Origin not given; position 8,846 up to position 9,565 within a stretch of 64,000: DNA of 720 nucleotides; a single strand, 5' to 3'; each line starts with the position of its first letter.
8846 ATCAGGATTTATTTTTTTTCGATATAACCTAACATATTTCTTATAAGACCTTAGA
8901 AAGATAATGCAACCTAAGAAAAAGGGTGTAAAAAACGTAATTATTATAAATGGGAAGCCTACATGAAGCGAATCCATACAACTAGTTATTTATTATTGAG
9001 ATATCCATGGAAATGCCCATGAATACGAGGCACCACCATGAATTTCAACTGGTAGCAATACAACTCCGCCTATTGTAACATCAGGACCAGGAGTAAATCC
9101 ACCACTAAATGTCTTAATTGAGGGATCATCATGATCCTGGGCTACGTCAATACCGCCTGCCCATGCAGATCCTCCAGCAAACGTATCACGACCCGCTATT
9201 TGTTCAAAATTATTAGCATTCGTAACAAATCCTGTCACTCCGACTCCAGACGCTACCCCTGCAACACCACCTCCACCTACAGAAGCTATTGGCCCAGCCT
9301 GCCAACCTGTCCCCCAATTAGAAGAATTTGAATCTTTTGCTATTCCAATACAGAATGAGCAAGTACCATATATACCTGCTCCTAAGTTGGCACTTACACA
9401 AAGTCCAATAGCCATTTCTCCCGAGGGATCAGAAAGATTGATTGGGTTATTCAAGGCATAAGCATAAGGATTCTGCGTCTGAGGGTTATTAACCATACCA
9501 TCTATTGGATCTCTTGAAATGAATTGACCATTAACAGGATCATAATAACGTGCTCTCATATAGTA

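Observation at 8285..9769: Orphan Rhs C-terminal tip with a glycine-rich toxin-like domain and downstream immunity-like ORFs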

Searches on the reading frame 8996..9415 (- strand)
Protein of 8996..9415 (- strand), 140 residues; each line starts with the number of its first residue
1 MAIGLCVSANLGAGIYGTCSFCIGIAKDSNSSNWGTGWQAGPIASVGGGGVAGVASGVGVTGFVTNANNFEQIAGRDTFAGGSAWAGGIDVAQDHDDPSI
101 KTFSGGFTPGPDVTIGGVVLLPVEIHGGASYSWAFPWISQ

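Call 16: find_homologous_proteins(query=window:8996-9415:-, max_evalue=0.01)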
Query seq(140 aa): 113 candidates shared short words with the query, none scored E <= 0.01.
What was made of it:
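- Tried and rejected: CT word-index search: found nothing (call 16).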

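Call 18: search_protein_families(library=pfam, proteins=[window:8996-9415:-], max_evalue=10)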
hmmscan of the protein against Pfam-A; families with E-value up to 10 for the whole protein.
seq(140 aa): 0 families

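Call 23: search_protein_representatives(protein=window:8996-9415:-)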
Query: 140 residues. Proteins with E-value up to 0.001 (for the whole library): 20; up to 1e-10: 8; up to 1e-30: 0. The best 20 are listed.
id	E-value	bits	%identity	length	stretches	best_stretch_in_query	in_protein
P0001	2.2e-20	89.5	47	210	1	2-138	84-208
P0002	6.7e-20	88.0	41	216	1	3-134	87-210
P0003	2.9e-18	82.6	48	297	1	4-138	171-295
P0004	5.8e-18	81.7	48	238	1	10-131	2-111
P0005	4.3e-13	65.9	84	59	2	107-140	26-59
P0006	1.1e-12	64.6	42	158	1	2-138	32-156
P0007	2.9e-12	63.1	44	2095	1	4-132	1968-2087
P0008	1.1e-11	61.2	43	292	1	2-136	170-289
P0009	1.4e-09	54.5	42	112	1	16-134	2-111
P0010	4.8e-09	52.7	38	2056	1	4-135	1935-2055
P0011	7.9e-07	45.5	37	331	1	3-135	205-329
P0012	1.3e-06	44.8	32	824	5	106-138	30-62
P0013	2.0e-06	44.2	38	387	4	61-115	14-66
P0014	9.1e-06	42.1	47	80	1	64-138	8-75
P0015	1.1e-05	41.8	31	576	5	50-118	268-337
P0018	1.0e-04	38.7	33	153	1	3-134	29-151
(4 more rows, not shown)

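Call 28: search_solved_structures(query=A1, max_evalue=10, show_alignments=2)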
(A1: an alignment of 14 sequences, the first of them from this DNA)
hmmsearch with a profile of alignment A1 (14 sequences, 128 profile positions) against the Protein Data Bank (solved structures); distinct sequences matched with E-value up to 10: 3.
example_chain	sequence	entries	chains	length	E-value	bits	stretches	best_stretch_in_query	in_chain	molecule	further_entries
6qsd_A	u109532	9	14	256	0.12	15.8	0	55-98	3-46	Pizza6S | Pizza6-S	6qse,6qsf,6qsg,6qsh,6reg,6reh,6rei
7zpw_A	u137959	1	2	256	0.84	13.1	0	55-98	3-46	Pizza6-TSK-TSH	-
9sl1_F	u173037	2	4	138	0.92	12.9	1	28-59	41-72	Megabody Mb30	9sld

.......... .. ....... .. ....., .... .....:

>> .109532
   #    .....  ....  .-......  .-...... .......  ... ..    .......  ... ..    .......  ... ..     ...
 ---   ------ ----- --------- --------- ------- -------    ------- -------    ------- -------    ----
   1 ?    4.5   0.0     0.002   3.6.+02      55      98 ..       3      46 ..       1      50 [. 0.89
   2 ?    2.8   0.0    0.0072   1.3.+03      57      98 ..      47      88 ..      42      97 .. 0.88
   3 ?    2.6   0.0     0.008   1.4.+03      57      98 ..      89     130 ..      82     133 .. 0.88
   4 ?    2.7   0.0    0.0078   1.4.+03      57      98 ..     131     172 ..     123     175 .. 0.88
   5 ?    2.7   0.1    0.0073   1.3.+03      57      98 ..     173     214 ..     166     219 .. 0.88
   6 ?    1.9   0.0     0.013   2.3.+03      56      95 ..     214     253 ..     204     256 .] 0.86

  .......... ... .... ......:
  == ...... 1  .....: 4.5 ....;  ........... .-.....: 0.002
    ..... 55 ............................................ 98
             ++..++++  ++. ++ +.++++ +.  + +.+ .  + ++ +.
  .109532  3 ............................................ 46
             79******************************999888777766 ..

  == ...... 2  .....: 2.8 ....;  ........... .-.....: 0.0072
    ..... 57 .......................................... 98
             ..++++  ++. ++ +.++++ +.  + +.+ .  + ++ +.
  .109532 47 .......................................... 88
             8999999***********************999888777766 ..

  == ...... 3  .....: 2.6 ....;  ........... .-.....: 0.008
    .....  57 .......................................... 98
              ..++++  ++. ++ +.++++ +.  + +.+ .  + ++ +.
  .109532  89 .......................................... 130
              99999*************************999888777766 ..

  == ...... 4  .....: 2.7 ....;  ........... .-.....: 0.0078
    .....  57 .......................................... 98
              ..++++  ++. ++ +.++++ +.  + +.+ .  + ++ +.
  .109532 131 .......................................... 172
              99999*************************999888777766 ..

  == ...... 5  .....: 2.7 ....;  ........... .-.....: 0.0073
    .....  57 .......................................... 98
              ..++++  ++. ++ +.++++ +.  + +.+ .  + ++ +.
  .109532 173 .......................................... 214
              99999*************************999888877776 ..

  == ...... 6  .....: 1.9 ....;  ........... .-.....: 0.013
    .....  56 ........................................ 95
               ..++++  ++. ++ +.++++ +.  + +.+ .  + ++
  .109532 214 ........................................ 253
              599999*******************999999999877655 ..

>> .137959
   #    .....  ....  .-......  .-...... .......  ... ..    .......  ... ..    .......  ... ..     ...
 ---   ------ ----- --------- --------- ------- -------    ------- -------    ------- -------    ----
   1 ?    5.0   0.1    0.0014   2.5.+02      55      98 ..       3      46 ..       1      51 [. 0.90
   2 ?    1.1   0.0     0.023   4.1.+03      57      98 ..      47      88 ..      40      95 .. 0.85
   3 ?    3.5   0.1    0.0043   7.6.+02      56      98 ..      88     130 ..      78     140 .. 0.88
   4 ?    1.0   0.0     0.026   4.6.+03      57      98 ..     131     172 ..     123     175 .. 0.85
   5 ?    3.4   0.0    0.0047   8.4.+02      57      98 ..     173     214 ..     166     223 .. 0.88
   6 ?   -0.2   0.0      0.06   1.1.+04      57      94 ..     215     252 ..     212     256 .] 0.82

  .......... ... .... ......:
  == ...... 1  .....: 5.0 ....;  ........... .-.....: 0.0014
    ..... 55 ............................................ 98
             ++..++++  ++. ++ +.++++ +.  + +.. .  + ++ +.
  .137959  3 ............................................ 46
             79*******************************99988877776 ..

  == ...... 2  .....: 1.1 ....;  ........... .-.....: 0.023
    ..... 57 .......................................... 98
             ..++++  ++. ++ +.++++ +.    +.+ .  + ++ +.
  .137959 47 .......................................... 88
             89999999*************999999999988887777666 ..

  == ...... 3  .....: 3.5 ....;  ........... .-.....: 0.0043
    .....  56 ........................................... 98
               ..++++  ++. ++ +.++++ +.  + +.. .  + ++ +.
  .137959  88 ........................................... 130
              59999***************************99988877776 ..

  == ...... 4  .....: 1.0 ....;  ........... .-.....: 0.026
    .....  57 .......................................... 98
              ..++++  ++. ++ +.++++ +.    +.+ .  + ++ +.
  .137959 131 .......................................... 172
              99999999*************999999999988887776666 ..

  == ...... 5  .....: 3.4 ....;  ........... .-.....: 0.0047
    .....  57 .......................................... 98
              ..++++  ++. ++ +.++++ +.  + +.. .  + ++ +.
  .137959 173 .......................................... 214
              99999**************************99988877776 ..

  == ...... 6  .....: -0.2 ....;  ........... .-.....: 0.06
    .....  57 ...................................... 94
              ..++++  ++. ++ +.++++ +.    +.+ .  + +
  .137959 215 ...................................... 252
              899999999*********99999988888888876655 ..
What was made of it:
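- On Tse5-CT-type Rhs pore-forming toxin: The CT profile against all PDB chain sequences at E<=10 returns no Rhs/Tse5 chain (call 28).
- Closest known: Tse5. Different: No sequence similarity was found, even though Tse5 is in the PDB set searched (call 28).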

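Call 30: find_homologous_proteins(query=A1, max_evalue=0.001)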
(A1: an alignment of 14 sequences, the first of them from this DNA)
Query A1 (14 sequences) (140 aa, profile of the alignment): 9 proteins with E <= 0.001 among 8000 candidates.
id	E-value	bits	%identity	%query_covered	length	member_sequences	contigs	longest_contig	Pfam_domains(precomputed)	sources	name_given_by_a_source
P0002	4.7e-47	177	40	94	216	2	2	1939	-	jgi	-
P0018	1.7e-39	153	29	94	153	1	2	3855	-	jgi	jgi:hypothetical protein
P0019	2.6e-39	152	31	94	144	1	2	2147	-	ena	-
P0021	5.4e-35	138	42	99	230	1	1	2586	PF25023.2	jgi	-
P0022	2.1e-33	133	35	93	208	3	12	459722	PF25023.2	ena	-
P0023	1.9e-32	130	32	92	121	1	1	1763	-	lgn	-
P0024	5.0e-11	61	34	70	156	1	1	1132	-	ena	-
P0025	2.0e-9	56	36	65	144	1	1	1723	-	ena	-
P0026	2.4e-4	39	-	-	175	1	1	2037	-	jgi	jgi:RHS repeat-associated protein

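Call 31: find_encoding_contigs(protein=P0022, flank=6000, max_places=4)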
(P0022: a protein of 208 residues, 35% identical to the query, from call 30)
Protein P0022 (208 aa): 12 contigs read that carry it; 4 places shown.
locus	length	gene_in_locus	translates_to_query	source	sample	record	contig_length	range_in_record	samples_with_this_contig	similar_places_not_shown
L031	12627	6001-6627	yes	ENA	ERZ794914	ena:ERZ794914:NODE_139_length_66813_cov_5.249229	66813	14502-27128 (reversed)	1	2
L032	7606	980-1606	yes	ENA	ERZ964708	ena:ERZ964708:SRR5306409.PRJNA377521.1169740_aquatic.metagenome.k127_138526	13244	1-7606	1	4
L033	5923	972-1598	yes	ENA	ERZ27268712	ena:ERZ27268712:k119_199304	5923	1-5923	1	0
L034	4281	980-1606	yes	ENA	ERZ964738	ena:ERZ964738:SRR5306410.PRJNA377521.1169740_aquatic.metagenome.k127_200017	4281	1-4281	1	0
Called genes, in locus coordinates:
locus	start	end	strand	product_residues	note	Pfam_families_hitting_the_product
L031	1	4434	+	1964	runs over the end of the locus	PF25023:TEN_YD-shell (weak), PF05593:RHS_repeat, PF25023:TEN_YD-shell, PF25023:TEN_YD-shell, PF05593:RHS_repeat, PF25023:TEN_YD-shell, PF05593:RHS_repeat, PF25023:TEN_YD-shell, +1 more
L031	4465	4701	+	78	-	-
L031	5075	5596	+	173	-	-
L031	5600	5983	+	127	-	-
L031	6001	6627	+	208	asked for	PF25023:TEN_YD-shell (weak)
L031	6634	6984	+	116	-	-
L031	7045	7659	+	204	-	PF25023:TEN_YD-shell (weak)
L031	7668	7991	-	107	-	-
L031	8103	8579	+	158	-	-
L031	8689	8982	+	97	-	-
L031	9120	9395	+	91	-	-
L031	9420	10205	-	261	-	PF04402:SIMPL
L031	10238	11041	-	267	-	PF00730:HhH-GPD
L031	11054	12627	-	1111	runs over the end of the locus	PF00873:ACR_tran, PF02355:SecD_SecF_C (faint), PF00873:ACR_tran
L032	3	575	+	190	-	?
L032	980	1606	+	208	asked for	PF25023:TEN_YD-shell (weak)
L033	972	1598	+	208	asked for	PF25023:TEN_YD-shell (weak)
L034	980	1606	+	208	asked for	PF25023:TEN_YD-shell (weak)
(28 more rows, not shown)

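Call 32: find_encoding_contigs(protein=P0018, flank=4000, max_places=3)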
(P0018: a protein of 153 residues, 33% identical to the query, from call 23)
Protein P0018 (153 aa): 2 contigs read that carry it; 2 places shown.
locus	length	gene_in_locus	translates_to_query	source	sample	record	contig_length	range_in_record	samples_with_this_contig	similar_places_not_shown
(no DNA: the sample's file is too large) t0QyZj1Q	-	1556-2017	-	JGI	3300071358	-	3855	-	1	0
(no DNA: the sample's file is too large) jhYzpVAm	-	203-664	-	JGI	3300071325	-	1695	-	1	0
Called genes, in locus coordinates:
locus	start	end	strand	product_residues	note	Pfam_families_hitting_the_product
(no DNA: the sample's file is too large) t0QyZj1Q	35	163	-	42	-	-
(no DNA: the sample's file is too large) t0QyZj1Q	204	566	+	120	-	PF01258:zf-dskA_traR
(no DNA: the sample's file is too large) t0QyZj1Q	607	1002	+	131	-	PF00072:Response_reg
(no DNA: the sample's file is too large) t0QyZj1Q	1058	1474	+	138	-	PF00072:Response_reg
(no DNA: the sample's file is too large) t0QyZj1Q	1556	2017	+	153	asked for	-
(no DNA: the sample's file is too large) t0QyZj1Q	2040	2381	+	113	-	-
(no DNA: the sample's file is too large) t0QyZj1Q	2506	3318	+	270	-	PF13560:HTH_31, PF01381:HTH_3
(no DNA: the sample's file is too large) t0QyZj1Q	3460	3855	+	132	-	?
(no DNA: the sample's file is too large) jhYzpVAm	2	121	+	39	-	?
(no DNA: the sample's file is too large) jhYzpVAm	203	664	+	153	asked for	-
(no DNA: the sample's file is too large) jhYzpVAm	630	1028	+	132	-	-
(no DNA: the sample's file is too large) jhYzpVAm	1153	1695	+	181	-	?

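Call 33: find_encoding_contigs(protein=P0021, flank=4000, max_places=3)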
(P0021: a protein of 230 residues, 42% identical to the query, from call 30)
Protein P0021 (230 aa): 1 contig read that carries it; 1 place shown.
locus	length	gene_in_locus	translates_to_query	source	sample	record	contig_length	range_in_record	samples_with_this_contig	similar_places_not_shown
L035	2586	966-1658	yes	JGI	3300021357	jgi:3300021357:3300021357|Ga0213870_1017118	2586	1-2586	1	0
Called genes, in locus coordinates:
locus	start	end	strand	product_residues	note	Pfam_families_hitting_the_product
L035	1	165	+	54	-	?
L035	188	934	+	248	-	PF14106:DUF4279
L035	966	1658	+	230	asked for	PF25023:TEN_YD-shell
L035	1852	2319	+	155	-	-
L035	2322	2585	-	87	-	?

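Call 35: predict_structure(alignment_id=A1)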
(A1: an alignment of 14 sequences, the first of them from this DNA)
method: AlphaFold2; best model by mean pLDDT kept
length: 140 residues; sequences in the alignment: 14
mean_pLDDT: 88.2   pTM: 0.80
mean pLDDT of the five models: 88.2, 86.6, 85.4, 84.4, 83.8
residues with pLDDT >= 90: 89; 70-90: 37; 50-70: 12; < 50: 2
segments of 3 or more residues with pLDDT < 50: none
pLDDT, mean of each block of 10 residues (from residue 1): 95 91 91 70 96 89 95 96 88 97 91 63 89 85
secondary structure, 60 per line:
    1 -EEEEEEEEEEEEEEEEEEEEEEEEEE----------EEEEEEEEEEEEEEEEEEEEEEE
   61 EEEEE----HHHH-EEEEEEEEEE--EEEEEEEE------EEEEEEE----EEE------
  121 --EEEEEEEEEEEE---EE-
elements in order: E2-27 E38-65 H70-73 E75-84 E87-94 E101-107 E112-114 E123-134
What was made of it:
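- On Vap family (PF05526, R_equi_Vir): The AF2 model (pLDDT 88) has this layout (call 35).
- On Tse5-CT-type Rhs pore-forming toxin: The predicted fold is beta, not helical (call 35).
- CT model: pLDDT 88, pTM 0.80, eight strands plus a short helix after strand 4 (call 35).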

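Call 38: fold_search(model_id=the predicted structure, library=pdb)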
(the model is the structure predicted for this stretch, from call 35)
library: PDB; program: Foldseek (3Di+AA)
matches with E <= 10: 598; with E <= 0.001: 0
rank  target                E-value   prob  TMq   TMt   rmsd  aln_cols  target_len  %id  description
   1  5aeo_A                6.8e-02  0.99  0.47  0.56   5.7       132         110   11  Virulence-associated protein VapG from the intracellular pathogen Rhodococcus equi (released 2015-03-25)
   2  5aeo_B                1.1e-01  0.98  0.50  0.60   5.5       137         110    9  Virulence-associated protein VapG from the intracellular pathogen Rhodococcus equi (released 2015-03-25)
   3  7b1z_A                1.2e-01  0.99  0.50  0.61   5.7       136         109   10  Virulence-associated protein VapB from the intracellular pathogen Rhodococcus equi (released 2021-07-28)
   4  6b7t_B                1.3e-01  0.11  0.20  0.17  16.2       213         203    8  Truncated strand 10-less green fluorescent protein (released 2017-12-27)
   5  6b7t_A                1.3e-01  0.08  0.18  0.15  15.9       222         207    8  Truncated strand 10-less green fluorescent protein (released 2017-12-27)
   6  3dzm_C                1.9e-01  0.08  0.18  0.14  17.3       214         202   12  Crystal structure of a major outer membrane protein from Thermus thermophilus HB27 (released 2008-12-23)
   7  3dzm_A                2.4e-01  0.05  0.15  0.11  18.5       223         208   12  Crystal structure of a major outer membrane protein from Thermus thermophilus HB27 (released 2008-12-23)
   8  8dj8                  2.6e-01  0.09  0.22  0.17  15.8       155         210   10  Crystal Structure of Calgreen 1 protein (released 2023-07-05)
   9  4cv7                  2.8e-01  0.96  0.50  0.61   6.0       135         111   10  Crystal structure of Rhodococcus equi VapB (released 2014-04-02)
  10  3m24_B                2.9e-01  0.09  0.24  0.17  16.7       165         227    7  Crystal structure of TagBFP fluorescent protein (released 2010-05-26)
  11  3u0l                  3.4e-01  0.08  0.22  0.17  15.8       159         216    8  Crystal structure of the engineered fluorescent protein mRuby, crystal form 1, pH 4.5 (released 2012-10-03)
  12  4csb                  3.6e-01  0.69  0.40  0.47   7.2       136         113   13  Structure of the Virulence-Associated Protein VapD from the intracellular pathogen Rhodococcus equi. (released 2014-04-16)
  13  2lhf_MODEL_1_A        3.6e-01  0.08  0.21  0.17  18.8       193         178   11  Solution structure of outer membrane protein H (OprH) from P. aeruginosa in DHPC micelles (released 2011-08-24)
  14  8q6w                  3.8e-01  0.10  0.25  0.18  18.1       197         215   10  LSSmOrange - Directionality of Optical Properties of Fluorescent Proteins (released 2024-08-28)
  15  4p76_B                3.8e-01  0.08  0.21  0.16  18.5       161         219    7  Cellular response to a crystal-forming protein (released 2015-04-29)
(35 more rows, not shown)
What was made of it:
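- On Vap family (PF05526, R_equi_Vir): Foldseek's top hits are VapG, VapB and VapD with prob 0.69-0.99 and TM 0.47-0.61, but E 0.07-0.4 and rmsd 5.5-7 A (call 38).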

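Call 41: search_protein_families(library=pfam, alignment_id=A1, max_evalue=10)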
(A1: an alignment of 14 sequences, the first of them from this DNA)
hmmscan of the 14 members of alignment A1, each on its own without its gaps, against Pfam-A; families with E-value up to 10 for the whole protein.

A. member 1, seq(140 aa): 0 families

B. families by the number of members that match (of 14 scanned): 1 family
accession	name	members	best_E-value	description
PF05642.16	Sporozoite_P67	1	0.12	Sporozoite P67 surface antigen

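Call 50: find_related_loci(query=A2, collection=metagenome_contigs, flank=6000)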
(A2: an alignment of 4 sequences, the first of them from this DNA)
Query A2 (140 aa) in metagenome_contigs; peptide patterns used: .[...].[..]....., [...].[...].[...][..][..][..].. (x = any residue, [..] = any of these).
407 stretches matched a pattern; 5 encode a relative of the query (tblastn E <= 1e-3); 5 distinct loci.
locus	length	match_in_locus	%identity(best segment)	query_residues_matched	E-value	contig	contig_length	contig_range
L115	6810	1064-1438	48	4-136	5e-35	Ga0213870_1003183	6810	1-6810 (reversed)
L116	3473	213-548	42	16-139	8e-26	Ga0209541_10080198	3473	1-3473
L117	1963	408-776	40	3-133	2e-23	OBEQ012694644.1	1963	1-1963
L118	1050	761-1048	42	1-104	4e-18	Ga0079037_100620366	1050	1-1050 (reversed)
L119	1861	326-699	41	1-136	4e-19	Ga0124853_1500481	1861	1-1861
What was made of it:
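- Tried and rejected: A four-sequence alignment worked (call 50).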
